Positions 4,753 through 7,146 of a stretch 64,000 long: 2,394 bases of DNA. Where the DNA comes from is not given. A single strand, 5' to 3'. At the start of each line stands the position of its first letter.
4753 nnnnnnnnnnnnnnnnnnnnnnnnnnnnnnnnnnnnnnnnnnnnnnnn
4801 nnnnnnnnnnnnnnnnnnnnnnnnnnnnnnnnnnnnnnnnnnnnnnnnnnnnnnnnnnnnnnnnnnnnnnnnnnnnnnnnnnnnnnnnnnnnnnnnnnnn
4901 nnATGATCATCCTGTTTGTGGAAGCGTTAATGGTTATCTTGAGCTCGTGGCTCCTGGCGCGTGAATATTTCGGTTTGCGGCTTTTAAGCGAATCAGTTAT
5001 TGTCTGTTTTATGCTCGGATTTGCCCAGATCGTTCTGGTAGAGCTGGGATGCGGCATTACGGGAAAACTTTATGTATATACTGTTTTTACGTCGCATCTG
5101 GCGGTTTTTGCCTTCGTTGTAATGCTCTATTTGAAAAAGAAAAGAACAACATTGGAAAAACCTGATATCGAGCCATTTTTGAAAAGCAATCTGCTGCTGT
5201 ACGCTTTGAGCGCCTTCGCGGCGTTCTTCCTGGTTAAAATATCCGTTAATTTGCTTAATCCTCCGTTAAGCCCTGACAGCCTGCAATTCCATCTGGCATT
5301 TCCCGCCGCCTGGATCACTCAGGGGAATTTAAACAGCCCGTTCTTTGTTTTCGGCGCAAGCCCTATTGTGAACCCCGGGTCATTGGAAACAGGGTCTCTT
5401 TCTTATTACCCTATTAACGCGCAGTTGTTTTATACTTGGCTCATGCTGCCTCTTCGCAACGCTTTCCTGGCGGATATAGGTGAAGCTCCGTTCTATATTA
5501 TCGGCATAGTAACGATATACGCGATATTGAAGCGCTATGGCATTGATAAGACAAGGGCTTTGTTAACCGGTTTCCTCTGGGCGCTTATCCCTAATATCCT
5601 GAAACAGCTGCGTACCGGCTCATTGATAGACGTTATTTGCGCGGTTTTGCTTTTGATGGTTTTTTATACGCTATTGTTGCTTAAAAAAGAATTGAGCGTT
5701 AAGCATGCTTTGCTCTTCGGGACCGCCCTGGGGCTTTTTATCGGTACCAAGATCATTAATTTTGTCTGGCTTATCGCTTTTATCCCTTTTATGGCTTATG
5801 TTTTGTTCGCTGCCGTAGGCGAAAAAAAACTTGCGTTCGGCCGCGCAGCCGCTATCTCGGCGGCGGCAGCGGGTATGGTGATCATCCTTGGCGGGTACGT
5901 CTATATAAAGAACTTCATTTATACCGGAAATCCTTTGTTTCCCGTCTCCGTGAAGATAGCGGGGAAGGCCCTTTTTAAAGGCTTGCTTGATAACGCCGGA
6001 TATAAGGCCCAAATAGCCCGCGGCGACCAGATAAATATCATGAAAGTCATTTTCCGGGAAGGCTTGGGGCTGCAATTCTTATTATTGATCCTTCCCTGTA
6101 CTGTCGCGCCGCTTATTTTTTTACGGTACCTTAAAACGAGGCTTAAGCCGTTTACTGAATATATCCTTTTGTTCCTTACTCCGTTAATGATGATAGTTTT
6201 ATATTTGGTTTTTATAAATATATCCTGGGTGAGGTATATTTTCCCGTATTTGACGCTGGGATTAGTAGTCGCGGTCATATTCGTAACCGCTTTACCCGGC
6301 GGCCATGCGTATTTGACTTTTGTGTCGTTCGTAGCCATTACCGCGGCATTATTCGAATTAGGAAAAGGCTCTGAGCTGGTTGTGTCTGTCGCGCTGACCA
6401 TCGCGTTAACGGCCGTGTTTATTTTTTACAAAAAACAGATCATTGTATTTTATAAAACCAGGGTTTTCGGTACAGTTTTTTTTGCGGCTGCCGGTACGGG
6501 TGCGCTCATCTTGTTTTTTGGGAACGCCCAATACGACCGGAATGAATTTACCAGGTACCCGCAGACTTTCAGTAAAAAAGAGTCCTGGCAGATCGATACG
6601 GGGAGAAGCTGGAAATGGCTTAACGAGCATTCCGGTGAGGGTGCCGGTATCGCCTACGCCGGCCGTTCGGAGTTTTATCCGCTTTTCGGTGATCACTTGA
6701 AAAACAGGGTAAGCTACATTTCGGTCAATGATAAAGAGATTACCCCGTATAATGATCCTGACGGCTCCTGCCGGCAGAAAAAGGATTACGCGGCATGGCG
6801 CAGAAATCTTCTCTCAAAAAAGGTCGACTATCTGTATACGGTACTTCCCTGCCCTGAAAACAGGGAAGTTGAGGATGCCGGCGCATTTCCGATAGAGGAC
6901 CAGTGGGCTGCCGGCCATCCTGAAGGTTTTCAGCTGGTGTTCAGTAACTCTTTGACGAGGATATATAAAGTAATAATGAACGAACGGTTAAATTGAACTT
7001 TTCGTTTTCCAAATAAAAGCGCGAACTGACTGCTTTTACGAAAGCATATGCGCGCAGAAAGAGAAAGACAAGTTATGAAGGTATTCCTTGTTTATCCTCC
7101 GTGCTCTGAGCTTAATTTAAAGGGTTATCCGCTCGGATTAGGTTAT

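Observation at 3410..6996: Lipid-linked sugar donor module inside the glycan island: nucleotidyltransferase::GT2 fusion coupled to a GT-C membrane transferase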

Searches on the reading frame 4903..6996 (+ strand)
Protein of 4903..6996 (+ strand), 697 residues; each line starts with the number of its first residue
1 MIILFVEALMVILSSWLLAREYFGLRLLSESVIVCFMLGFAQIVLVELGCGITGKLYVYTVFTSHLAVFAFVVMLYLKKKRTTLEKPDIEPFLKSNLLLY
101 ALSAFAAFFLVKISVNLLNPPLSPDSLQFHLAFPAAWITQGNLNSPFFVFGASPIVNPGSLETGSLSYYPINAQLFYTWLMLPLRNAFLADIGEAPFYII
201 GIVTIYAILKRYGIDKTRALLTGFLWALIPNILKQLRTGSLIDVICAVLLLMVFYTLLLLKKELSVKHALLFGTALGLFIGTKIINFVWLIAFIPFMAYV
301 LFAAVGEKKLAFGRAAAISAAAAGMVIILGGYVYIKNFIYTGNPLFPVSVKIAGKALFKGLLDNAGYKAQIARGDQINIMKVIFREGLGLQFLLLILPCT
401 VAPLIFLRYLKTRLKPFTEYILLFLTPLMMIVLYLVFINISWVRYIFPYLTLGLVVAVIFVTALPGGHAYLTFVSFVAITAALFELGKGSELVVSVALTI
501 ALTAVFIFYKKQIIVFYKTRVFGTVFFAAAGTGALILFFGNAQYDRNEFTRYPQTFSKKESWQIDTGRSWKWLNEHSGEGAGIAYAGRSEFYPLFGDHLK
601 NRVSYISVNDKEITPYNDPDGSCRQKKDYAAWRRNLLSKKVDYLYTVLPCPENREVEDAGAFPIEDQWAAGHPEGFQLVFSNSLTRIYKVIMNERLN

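Call 3: search_protein_families(library=pfam, proteins=[window:4903-6996:+], max_evalue=0.01)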
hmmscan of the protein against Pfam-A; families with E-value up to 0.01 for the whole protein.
window:4903-6996:+ (697 aa): 0 families

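Call 6: search_protein_families(library=ncbifam, proteins=[window:4903-6996:+], max_evalue=0.01)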
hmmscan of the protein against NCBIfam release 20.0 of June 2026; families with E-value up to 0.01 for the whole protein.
window:4903-6996:+ (697 aa): 0 families

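Call 7: find_homologous_proteins(query=window:4903-6996:+)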
Query window:4903-6996:+ (697 aa): 131 proteins with E <= 0.001 among 8000 candidates; the best 120 are listed.
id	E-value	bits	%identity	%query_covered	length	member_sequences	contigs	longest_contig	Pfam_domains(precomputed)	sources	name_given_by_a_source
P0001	0.0e+0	1543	100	100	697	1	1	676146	-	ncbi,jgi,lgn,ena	ncbi:MAG: hypothetical protein WC695_04015 [Candidatus Omnitrophota bacterium]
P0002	0.0e+0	1391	89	100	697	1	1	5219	-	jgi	jgi:hypothetical protein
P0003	0.0e+0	1194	77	100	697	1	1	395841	-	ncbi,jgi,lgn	ncbi:MAG: hypothetical protein WDL87_06420 [Candidatus Omnitrophota bacterium]|jgi:hypothetical prot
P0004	1.2e-282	958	60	99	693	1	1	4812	-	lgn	-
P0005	9.5e-278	942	59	99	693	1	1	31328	-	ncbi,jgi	jgi:hypothetical protein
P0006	5.7e-276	936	59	99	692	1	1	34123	-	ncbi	-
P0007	1.6e-274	931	59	100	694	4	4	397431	-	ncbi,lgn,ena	-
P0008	8.0e-274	929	58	100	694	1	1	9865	-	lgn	-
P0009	2.1e-273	927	58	100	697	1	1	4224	-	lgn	-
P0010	2.5e-273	927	59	100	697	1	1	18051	-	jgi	-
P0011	3.3e-273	927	61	99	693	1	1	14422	-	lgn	-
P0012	7.2e-267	906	58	100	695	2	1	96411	-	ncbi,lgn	-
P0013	1.7e-260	885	57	100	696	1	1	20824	-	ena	-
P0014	3.4e-260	884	58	97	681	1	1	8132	-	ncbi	-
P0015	2.4e-254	864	57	99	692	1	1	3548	-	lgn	-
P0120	1.3e-141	492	39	100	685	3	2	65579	-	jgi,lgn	jgi:hypothetical protein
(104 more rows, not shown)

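Call 11: search_solved_structures(query=A1, max_evalue=10, show_alignments=2)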
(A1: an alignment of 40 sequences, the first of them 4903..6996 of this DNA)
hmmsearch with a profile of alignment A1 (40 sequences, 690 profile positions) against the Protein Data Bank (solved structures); distinct sequences matched with E-value up to 10: 2.
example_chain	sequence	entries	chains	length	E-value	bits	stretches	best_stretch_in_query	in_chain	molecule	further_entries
7zou_A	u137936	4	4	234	0.0039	18.7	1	436-532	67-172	Synechocystis halorhodopsin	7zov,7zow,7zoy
7d3u_F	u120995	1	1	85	6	8.2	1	1-76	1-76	Monovalent Na+/H+ antiporter subunit F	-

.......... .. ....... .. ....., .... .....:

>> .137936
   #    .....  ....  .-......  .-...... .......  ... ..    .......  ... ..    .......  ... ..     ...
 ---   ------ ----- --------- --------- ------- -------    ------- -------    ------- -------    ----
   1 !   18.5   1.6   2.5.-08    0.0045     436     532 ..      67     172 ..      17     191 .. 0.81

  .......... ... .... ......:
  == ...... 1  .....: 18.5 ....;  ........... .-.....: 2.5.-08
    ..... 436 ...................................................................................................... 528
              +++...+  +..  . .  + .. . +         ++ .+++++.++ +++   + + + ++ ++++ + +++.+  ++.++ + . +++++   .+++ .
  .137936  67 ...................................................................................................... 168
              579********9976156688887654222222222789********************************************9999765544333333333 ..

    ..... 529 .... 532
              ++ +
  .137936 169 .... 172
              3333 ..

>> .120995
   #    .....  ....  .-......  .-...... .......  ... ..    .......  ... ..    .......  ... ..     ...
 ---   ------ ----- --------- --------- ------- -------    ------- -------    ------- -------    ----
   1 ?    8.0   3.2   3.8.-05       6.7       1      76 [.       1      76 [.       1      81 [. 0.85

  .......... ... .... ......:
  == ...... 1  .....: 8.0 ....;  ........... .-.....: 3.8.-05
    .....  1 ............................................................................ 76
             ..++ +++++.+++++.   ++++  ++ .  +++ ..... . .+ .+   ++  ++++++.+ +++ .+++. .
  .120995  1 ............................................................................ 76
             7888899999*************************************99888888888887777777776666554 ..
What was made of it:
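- Closest known: ArnC-ArnT. Different: There is no sequence-level match to ArnT or the GT83 models (calls 3, 6, 11).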

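Call 12: find_encoding_contigs(protein=window:4903-6996:+, flank=10000, max_places=3)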
Protein window:4903-6996:+ (697 aa): 3 contigs read that carry it; 2 places shown.
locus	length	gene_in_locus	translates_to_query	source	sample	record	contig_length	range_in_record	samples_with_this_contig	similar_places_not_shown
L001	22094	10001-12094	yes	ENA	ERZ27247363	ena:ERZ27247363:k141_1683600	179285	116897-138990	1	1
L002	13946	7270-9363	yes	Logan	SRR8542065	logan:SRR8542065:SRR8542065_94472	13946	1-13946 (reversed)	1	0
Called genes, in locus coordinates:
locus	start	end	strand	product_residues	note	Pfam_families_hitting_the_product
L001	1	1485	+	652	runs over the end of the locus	PF12481:DUF3700 (faint), PF13522:GATase_6, PF13537:GATase_7, PF00733:Asn_synthase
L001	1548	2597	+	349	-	PF13439:Glyco_transf_4 (weak), PF13477:Glyco_trans_4_2, PF13579:Glyco_trans_4_4, PF00534:Glycos_transf_1, PF13692:Glyco_trans_1_4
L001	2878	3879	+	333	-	PF00953:Glycos_transf_4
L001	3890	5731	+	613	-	PF13727:CoA_binding_3, PF01073:3Beta_HSD, PF01370:Epimerase, PF02719:Polysacc_synt_2, PF04321:RmlD_sub_bind, PF16363:GDP_Man_Dehyd, PF07993:NAD_binding_4 (faint)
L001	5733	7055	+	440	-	PF04932:Wzy_C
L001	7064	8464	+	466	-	PF02310:B12-binding, PF04055:Radical_SAM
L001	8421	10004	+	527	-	PF00483:NTP_transferase, PF12804:NTP_transf_3 (faint), PF00535:Glycos_transf_2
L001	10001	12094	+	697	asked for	-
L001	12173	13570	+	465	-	PF02310:B12-binding, PF04055:Radical_SAM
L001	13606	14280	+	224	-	PF00535:Glycos_transf_2, PF13641:Glyco_tranf_2_3 (faint)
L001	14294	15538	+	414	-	PF04932:Wzy_C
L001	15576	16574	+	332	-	PF01075:Glyco_transf_9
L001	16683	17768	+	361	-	PF01075:Glyco_transf_9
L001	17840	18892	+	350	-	PF01041:DegT_DnrJ_EryC1, PF01053:Cys_Met_Meta_PP (weak), PF01212:Beta_elim_lyase (faint)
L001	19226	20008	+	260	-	PF00535:Glycos_transf_2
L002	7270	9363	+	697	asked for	-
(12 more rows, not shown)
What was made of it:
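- The island encodes an initiating Glycos_transf_4 enzyme and a PglF-like dehydratase that build Und-PP-linked glycans (call 12).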

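Call 13: find_encoding_contigs(protein=P0120, flank=10000, max_places=3)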
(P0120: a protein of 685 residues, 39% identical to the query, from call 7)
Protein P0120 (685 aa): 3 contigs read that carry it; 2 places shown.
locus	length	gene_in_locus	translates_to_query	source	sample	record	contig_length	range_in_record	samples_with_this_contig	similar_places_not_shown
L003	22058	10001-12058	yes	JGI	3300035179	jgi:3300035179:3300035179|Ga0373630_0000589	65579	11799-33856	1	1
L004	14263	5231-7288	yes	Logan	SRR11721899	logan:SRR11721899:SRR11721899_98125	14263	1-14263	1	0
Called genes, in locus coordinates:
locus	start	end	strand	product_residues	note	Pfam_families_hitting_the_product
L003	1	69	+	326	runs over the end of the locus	PF01370:Epimerase, PF16363:GDP_Man_Dehyd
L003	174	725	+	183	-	PF11306:DUF3108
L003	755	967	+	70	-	-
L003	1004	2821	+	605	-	PF02543:Carbam_trans_N, PF16861:Carbam_trans_C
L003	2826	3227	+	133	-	PF19588:SxtJ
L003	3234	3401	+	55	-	PF19451:DUF5989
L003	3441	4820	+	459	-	PF02310:B12-binding, PF04055:Radical_SAM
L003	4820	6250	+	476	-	PF01266:DAO (weak), PF01593:Amino_oxidase, PF03486:HI0933_like (faint), PF13450:NAD_binding_8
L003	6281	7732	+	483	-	PF02310:B12-binding, PF04055:Radical_SAM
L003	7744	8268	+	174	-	-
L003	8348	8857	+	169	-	-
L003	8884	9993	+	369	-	PF04055:Radical_SAM, PF11946:DUF3463 (weak)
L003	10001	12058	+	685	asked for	-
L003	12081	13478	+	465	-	PF02310:B12-binding, PF04055:Radical_SAM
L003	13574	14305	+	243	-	PF05219:DREV, PF13489:Methyltransf_23, PF08003:Methyltransf_9, PF02353:CMAS, PF13847:Methyltransf_31, PF08241:Methyltransf_11, PF08242:Methyltransf_12, PF13649:Methyltransf_25, +2 more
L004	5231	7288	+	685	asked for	-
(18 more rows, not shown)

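Call 20: predict_structure(alignment_id=A1)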
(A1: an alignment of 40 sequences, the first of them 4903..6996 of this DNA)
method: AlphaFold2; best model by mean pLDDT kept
length: 697 residues; sequences in the alignment: 40
mean_pLDDT: 87.6   pTM: 0.90
mean pLDDT of the five models: 87.6, 86.0, 84.4, 83.7, 81.2
residues with pLDDT >= 90: 389; 70-90: 249; 50-70: 56; < 50: 3
segments of 3 or more residues with pLDDT < 50: 695-697
pLDDT, mean of each block of 10 residues (from residue 1): 92 92 80 96 97 96 97 79 73 91 96 91 88 94 83 62 78 96 94 94 96 94 93 84 93 95 92 97 90 92 85 89 96 93 86 81 70 60 66 82 85 88 90 75 70 91 89 91 85 94 95 89 90 92 91 87 92 94 90 93 90 74 82 92 92 77 92 95 95 61
secondary structure, 60 per line:
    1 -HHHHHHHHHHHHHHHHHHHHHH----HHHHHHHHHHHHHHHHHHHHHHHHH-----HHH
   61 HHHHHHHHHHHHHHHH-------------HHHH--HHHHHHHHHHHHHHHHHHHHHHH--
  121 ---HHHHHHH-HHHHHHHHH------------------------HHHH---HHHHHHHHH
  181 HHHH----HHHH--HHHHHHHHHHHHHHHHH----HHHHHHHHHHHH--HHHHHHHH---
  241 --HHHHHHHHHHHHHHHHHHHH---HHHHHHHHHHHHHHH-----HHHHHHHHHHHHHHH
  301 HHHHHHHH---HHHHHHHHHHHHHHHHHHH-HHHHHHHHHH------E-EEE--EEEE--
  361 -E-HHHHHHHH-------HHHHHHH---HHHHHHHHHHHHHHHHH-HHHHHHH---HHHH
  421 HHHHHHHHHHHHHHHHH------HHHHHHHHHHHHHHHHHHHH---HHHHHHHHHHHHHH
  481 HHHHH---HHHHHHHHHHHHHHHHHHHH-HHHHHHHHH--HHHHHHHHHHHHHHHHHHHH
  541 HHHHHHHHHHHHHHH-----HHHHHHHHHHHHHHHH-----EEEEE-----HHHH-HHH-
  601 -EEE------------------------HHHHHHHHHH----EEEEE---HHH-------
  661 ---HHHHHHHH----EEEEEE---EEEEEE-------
elements in order (helices of 4 or more, strands of 3 or more residues): H2-23 H28-52 H58-76 H90-93 H96-118 H124-130 H132-140 H165-168 H172-184 H189-192 H195-211 H216-227 H230-237 H243-262 H266-280 H286-308 H312-330 H332-341 E350-352 E355-358 H364-371 H379-385 H389-405 H407-413 H417-437 H444-463 H467-485 H489-508 H510-518 H521-555 H561-576 E582-586 H592-595 E602-604 H629-638 E643-647 H664-671 E676-681 E685-690
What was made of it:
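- On GT-C superfamily (GT-C_A-type fold): Model pLDDT 87.6, pTM 0.90 (call 20).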

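Call 26: fold_search(model_id=the predicted structure, library=pdb)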
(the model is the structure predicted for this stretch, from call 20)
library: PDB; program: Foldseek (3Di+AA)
matches with E <= 10: 177; with E <= 0.001: 17
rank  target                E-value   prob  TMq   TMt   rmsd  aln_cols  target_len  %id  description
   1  6ezn_F                6.0e-06  1.00  0.42  0.44  13.9       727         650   12  Cryo-EM structure of the yeast oligosaccharyltransferase (OST) complex (released 2018-01-17)
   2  8agb_A                1.4e-05  1.00  0.32  0.34  15.6       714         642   14  Structure of yeast oligosaccharylransferase complex with lipid-linked oligosaccharide bound (released 2022-12-07)
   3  8agc_A                1.5e-05  1.00  0.33  0.33  18.8       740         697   15  Structure of yeast oligosaccharylransferase complex with lipid-linked oligosaccharide and non-acceptor peptide bound (released 2022-12-07)
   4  7oci_F                1.7e-05  1.00  0.37  0.39  14.9       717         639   14  Cryo-EM structure of yeast Ost6p containing oligosaccharyltransferase complex (released 2022-02-16)
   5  6ftg_5                3.7e-05  1.00  0.39  0.41  14.4       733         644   11  Subtomogram average of OST-containing ribosome-translocon complexes from canine rough microsomal membranes (released 2018-03-21)
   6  5f15                  4.1e-05  1.00  0.41  0.50  10.0       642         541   13  Crystal Structure of ArnT from Cupriavidus metallidurans bound to Undecaprenyl phosphate (released 2016-02-17)
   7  8b6l_I                4.1e-05  1.00  0.43  0.44  11.2       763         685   12  Subtomogram average of the human Sec61-TRAP-OSTA-translocon (released 2022-12-07)
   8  7zlg_A                7.3e-05  1.00  0.39  0.41  12.9       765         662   11  Cryo-EM structure of C-mannosyltransferase CeDPY19, in complex with acceptor peptide and bound to CMT2-Fab and anti-Fa (released 2023-01-11)
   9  6c26_A                7.6e-05  1.00  0.38  0.41  14.5       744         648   13  The Cryo-EM structure of a eukaryotic oligosaccharyl transferase complex (released 2018-01-31)
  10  8pn9_A                8.2e-05  1.00  0.42  0.44  13.0       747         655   12  Structure of human oligosaccharyltransferase OST-A complex bound to NGI-1 (released 2024-05-08)
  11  3wak                  1.0e-04  1.00  0.35  0.30  13.9       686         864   14  Crystal structure of the Archaeoglobus fulgidus oligosaccharyltransferase (O29867_ARCFU) in the apo form (released 2013-10-30)
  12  6s7t_A                1.0e-04  1.00  0.30  0.30  15.5       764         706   13  Cryo-EM structure of human oligosaccharyltransferase complex OST-B (released 2019-12-18)
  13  8age_A                1.1e-04  1.00  0.31  0.34  16.4       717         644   14  Structure of yeast oligosaccharylransferase complex with acceptor peptide bound (released 2022-12-07)
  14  7e9s_A                1.5e-04  1.00  0.27  0.23  20.5       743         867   14  Archaeal oligosaccharyltransferase AglB from Archaeoglobus fulgidus in complex with an inhibitory peptide and a dolich (released 2021-09-08)
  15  5ezm                  1.7e-04  1.00  0.40  0.49  10.1       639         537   13  Crystal Structure of ArnT from Cupriavidus metallidurans in the apo state (released 2016-02-17)
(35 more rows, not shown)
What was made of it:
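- On GT-C superfamily (GT-C_A-type fold): Non-GT-C hits have probability <0.1 (call 26).
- The GT-C model has pLDDT 87.6 and pTM 0.90 (call 20), and the top 34 PDB fold hits are all GT-C enzymes (call 26). Foldseek TM-scores are modest (0.30-0.50), and the best hits are oligosaccharyltransferases, which use Und-PP/Dol-PP-oligosaccharide donors (call 26). The best Foldseek hits are STT3, AglB and PglB (call 26). ArnT (a Pol-P-monosaccharide user) scores nearly as well and has the best target-normalised TM-score (0.50; call 26). Pmt4 and DPY19 are among the fold hits (call 26).
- Tried and rejected: Transporter, O-antigen polymerase and ligase readings of 4903-6996 are rejected by the fold search (call 26).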

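Call 27: search_protein_representatives(alignment_id=A1)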
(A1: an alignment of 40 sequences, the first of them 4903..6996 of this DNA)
Query: 40 sequences, 690 profile positions. Proteins with E-value up to 0.001 (for the whole library): 5839; up to 1e-10: 2585; up to 1e-30: 512. The best 150 are listed.
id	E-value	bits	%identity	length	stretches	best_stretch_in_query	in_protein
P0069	1.5e-298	1008.3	-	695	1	1-687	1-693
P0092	5.6e-290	980.0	-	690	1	1-688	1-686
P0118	9.2e-274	926.4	-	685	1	1-689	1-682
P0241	4.2e-257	871.4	-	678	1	1-687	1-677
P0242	5.2e-242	821.5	-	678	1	1-686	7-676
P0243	3.2e-214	729.6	-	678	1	1-688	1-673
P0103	2.3e-203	693.7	-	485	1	128-608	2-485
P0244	9.4e-190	648.8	-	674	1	1-687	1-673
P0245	1.1e-173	595.7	-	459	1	1-459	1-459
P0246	9.8e-161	552.8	-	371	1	321-688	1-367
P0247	1.2e-156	539.3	-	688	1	1-687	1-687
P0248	9.8e-153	526.4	-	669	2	1-630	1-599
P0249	1.1e-151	522.9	-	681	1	1-687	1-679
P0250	4.5e-146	504.4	-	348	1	1-350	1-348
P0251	5.3e-144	497.5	-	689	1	1-687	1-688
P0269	4.1e-95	336.0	-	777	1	2-687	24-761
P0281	7.0e-79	282.3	-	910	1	1-686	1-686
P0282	1.3e-77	278.1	-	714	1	2-688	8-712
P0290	1.4e-71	258.2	-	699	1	3-687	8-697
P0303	1.2e-65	238.6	-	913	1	4-688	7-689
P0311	1.6e-62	228.2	-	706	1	3-687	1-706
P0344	1.9e-56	208.1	-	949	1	3-685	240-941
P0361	9.8e-55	202.5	-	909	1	2-687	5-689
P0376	6.7e-53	196.4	-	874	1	4-651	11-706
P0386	9.4e-52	192.6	-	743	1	1-687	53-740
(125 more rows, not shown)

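Call 29: search_protein_families(library=pfam, proteins=[P0281, P0303, P0344, P0282, P0290, P0311, P0386, P0376, P0269, P0361], max_evalue=0.1)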
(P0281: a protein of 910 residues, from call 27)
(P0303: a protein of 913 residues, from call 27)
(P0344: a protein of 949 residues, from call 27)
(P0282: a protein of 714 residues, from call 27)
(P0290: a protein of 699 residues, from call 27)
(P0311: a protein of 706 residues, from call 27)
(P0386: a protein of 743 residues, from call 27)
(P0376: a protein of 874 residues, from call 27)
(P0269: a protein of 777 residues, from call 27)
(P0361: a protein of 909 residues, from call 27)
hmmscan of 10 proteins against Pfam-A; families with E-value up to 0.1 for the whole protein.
P0281 (910 aa): 1 family
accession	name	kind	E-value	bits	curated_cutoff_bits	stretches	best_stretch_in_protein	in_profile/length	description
PF25788.1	Ig_Rha78A_N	-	0.053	14.2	27.4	0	876-901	72-97/105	Rha78A-like, N-terminal immunoglobulin domain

P0303 (913 aa): 1 family
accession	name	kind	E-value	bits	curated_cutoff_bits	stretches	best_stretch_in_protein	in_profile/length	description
PF13231.12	PMT_2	-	0.0002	22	26.1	1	182-316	20-148/160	Dolichyl-phosphate-mannose-protein mannosyltransferase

P0344 (949 aa): 2 families
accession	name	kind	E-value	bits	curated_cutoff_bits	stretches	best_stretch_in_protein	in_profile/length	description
PF13231.12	PMT_2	-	3.5e-11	44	26.1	1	431-569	20-154/160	Dolichyl-phosphate-mannose-protein mannosyltransferase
PF02366.24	PMT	-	1.3e-08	35.2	22.7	1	430-575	80-234/245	Dolichyl-phosphate-mannose-protein mannosyltransferase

P0282 (714 aa): 1 family
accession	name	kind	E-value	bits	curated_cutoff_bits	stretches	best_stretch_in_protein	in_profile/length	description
PF13231.12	PMT_2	-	1.2e-07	32.5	26.1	1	188-313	26-150/160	Dolichyl-phosphate-mannose-protein mannosyltransferase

P0290 (699 aa): 0 families

P0311 (706 aa): 1 family
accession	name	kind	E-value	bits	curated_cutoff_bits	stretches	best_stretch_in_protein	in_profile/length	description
PF13231.12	PMT_2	-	4.5e-06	27.4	26.1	1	169-289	12-132/160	Dolichyl-phosphate-mannose-protein mannosyltransferase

P0386 (743 aa): 0 families

P0376 (874 aa): 0 families

P0269 (777 aa): 1 family
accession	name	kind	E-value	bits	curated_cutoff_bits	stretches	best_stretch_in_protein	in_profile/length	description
PF13231.12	PMT_2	-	7.7e-08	33.1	26.1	1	190-329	8-145/160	Dolichyl-phosphate-mannose-protein mannosyltransferase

P0361 (909 aa): 0 families
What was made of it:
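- On Pfam PMT_2 / PMT (GT39, GT83 clan): Distant homologues P0344, P0282, P0269 and P0311 pass (call 29).
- There is no MIR or TPR domain; the C-terminal domain is a small alpha/beta fold (calls 20, 29).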
